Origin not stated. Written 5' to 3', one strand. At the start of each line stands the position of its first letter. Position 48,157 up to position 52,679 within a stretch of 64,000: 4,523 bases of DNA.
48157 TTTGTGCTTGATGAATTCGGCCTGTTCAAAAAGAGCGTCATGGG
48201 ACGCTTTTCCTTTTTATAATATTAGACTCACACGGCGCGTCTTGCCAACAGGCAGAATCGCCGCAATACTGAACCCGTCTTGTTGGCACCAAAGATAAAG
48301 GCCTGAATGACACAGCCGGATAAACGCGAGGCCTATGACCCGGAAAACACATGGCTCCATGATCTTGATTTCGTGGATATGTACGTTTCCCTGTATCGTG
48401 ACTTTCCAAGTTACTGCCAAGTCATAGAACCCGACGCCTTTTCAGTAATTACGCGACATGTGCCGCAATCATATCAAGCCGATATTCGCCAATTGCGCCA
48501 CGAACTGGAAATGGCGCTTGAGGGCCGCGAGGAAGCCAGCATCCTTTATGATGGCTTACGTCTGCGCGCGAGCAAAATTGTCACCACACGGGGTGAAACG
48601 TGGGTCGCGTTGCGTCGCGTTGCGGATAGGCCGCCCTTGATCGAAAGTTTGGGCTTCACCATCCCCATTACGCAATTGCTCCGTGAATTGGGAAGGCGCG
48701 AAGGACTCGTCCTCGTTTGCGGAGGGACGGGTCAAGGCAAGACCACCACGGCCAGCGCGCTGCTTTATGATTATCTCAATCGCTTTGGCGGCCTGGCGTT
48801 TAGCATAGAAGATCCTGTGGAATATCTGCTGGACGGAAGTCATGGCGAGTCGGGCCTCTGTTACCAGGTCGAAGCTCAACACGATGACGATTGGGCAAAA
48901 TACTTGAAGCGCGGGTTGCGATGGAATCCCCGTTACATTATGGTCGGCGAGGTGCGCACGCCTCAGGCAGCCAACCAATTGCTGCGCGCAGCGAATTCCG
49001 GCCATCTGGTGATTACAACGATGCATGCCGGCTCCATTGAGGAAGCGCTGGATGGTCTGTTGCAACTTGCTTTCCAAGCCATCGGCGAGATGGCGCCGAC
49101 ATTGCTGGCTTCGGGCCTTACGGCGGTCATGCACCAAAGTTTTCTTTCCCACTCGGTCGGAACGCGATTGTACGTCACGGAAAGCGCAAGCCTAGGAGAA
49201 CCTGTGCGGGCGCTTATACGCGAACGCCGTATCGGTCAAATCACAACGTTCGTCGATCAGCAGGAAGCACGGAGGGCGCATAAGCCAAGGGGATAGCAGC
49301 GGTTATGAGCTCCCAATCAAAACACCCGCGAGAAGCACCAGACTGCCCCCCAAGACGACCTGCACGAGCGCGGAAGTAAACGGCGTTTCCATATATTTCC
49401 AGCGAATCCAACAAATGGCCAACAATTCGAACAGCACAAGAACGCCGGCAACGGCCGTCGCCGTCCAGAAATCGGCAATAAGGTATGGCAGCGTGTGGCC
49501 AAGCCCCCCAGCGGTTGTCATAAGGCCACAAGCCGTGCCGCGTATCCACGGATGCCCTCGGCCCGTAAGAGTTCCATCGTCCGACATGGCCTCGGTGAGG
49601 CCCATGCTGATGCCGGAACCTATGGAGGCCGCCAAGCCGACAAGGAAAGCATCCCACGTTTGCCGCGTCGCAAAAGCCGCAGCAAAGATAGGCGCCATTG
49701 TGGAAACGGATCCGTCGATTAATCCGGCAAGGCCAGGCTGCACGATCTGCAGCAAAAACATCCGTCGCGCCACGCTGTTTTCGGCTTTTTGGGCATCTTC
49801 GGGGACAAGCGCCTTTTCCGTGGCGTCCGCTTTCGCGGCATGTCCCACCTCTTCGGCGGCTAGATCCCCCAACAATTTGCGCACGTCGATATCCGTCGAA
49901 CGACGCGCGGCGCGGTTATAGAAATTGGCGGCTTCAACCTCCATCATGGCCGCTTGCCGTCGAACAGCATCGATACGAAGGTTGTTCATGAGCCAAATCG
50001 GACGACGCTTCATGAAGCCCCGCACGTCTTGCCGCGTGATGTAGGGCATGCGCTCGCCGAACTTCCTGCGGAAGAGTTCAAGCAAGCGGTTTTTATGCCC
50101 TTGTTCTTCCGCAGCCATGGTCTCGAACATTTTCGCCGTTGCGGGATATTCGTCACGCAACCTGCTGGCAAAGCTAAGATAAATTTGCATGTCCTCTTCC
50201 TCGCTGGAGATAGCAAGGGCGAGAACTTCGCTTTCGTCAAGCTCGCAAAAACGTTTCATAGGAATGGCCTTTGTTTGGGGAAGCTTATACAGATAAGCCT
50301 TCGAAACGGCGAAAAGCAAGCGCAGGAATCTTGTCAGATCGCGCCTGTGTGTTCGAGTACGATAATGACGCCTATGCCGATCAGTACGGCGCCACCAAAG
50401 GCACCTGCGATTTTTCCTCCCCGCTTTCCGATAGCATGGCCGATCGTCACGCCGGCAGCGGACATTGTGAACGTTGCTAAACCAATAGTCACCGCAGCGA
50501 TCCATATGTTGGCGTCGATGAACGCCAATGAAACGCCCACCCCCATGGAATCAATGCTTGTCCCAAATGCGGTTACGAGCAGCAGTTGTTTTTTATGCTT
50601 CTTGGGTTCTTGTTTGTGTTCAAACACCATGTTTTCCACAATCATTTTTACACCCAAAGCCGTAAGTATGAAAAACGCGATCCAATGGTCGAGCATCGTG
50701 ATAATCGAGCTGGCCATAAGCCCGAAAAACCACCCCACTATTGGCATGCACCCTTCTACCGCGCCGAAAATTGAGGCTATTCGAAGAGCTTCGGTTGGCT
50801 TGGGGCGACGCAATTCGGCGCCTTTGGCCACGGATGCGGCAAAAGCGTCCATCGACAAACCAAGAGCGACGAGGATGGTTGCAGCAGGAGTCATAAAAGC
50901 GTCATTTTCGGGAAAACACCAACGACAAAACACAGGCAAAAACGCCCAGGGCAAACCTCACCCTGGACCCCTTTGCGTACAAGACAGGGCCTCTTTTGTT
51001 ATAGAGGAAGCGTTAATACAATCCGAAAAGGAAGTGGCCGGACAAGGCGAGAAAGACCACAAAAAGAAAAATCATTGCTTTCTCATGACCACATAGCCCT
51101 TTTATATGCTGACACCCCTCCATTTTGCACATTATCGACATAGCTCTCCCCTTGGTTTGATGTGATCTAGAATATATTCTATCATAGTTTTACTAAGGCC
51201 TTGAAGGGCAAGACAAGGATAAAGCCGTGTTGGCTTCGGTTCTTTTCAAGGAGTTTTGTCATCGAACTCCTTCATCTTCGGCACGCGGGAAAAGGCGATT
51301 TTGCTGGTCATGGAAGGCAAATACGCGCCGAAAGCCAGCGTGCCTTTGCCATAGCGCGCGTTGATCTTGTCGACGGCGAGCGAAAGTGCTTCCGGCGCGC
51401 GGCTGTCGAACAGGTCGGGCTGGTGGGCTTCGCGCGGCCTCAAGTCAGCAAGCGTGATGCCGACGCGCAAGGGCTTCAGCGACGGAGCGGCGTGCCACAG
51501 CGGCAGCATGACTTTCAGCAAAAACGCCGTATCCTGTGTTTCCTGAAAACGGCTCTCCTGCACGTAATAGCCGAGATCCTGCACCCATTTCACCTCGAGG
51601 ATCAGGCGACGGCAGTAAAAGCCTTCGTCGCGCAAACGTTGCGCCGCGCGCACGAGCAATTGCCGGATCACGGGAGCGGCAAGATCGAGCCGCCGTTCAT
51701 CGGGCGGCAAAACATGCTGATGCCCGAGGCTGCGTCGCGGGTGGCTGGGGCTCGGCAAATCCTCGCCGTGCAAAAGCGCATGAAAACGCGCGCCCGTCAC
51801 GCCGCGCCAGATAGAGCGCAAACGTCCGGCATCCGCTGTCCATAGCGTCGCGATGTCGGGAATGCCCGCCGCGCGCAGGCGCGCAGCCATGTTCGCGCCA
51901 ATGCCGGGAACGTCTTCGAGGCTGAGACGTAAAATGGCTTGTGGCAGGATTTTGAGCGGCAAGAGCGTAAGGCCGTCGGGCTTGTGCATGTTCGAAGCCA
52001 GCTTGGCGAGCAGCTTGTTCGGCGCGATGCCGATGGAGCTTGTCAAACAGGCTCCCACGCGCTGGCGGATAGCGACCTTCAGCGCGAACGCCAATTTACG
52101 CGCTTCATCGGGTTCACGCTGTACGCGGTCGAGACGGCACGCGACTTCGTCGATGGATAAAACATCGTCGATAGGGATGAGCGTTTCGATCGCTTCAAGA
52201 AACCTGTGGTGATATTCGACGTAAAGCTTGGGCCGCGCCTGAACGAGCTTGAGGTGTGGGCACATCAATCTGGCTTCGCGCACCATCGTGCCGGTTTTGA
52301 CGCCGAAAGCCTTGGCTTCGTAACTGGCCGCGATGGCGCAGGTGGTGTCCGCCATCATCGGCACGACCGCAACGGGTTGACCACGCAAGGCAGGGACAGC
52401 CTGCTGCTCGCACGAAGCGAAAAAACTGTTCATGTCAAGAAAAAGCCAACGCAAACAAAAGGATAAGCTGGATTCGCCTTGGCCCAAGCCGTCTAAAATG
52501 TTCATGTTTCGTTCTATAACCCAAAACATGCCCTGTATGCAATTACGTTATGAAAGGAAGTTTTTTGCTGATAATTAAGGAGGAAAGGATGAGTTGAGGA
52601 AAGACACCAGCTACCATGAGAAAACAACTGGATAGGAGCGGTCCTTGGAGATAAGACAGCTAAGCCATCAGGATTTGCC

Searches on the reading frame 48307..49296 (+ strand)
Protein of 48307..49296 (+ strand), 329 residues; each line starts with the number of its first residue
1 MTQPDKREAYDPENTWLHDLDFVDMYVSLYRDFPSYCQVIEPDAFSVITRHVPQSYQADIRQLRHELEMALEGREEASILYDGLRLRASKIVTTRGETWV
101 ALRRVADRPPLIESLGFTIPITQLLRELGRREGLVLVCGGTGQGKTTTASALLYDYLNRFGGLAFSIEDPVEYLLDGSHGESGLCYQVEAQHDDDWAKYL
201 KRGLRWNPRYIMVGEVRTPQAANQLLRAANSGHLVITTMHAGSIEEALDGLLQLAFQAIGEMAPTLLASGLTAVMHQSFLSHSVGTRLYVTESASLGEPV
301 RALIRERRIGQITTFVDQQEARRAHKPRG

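Call 8: search_protein_families(library=pfam, proteins=[window:48307-49296:+], max_evalue=0.001)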
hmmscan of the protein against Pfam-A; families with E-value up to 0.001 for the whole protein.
window:48307-49296:+ (329 aa): 2 families
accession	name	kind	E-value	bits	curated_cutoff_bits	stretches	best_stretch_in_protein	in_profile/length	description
PF00437.27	T2SSE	-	5.8e-32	111.2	24.9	1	77-280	85-278/370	Type II/IV secretion system protein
PF20720.3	nSTAND3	-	0.00017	21.7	27.2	1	130-159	15-44/155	Novel STAND NTPase 3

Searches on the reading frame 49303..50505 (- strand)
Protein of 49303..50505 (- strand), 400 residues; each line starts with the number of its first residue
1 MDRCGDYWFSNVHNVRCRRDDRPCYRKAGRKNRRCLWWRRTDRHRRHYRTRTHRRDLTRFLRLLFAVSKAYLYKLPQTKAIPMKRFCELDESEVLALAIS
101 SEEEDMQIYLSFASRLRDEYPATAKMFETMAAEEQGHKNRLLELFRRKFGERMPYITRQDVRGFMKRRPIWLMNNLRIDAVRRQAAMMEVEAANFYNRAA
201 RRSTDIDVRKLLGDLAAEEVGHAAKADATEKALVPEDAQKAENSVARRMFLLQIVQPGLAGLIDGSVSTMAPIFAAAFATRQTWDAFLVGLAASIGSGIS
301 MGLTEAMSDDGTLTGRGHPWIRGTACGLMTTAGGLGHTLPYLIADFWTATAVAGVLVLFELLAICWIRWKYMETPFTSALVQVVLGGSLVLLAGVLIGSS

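Call 8: search_protein_families(library=pfam, proteins=[window:49303-50505:-], max_evalue=0.001)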
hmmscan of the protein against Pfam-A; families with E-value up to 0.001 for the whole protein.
window:49303-50505:- (400 aa): 3 families
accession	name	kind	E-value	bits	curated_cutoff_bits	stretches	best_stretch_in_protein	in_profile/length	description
PF02915.23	Rubrerythrin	-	2.9e-28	99.4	22.8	1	93-228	1-135/137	Rubrerythrin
PF01988.24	VIT1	-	7.4e-07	29.6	28.1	0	260-305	6-52/214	VIT family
PF22277.2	EncFtn-like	-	0.0004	20.6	27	0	180-224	16-61/85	EncFtn-like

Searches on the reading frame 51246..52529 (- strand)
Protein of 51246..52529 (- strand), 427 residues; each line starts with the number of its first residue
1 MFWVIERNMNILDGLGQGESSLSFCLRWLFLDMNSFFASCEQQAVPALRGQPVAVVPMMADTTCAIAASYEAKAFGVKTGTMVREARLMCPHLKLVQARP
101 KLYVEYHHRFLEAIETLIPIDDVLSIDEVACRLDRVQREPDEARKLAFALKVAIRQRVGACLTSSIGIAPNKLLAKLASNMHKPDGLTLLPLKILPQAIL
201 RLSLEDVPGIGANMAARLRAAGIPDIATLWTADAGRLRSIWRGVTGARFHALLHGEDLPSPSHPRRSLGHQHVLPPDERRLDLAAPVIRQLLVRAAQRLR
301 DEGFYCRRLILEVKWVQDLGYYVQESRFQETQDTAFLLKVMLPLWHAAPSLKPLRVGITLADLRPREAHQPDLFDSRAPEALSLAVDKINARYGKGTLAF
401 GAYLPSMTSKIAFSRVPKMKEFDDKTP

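Call 8: search_protein_families(library=pfam, proteins=[window:51246-52529:-], max_evalue=0.001)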
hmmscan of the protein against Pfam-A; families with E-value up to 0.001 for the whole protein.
window:51246-52529:- (427 aa): 5 families
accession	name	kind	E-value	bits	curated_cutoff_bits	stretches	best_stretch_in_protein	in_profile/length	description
PF00817.25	IMS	-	2.8e-34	118.6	23.2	1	31-180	1-148/148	impB/mucB/samB family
PF11799.13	IMS_C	-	2.7e-10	41.1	20.7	1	265-373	1-109/109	impB/mucB/samB family C-terminal domain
PF14520.12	HHH_5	-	0.00019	22.3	27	1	204-240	4-40/57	Helix-hairpin-helix domain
PF13438.11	DUF4113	-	0.00029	21.2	24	1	381-402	2-23/51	Domain of unknown function (DUF4113)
PF21999.2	IMS_HHH_1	-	0.00043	21.1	27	0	205-257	1-53/53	DNA polymerase-iota, thumb domain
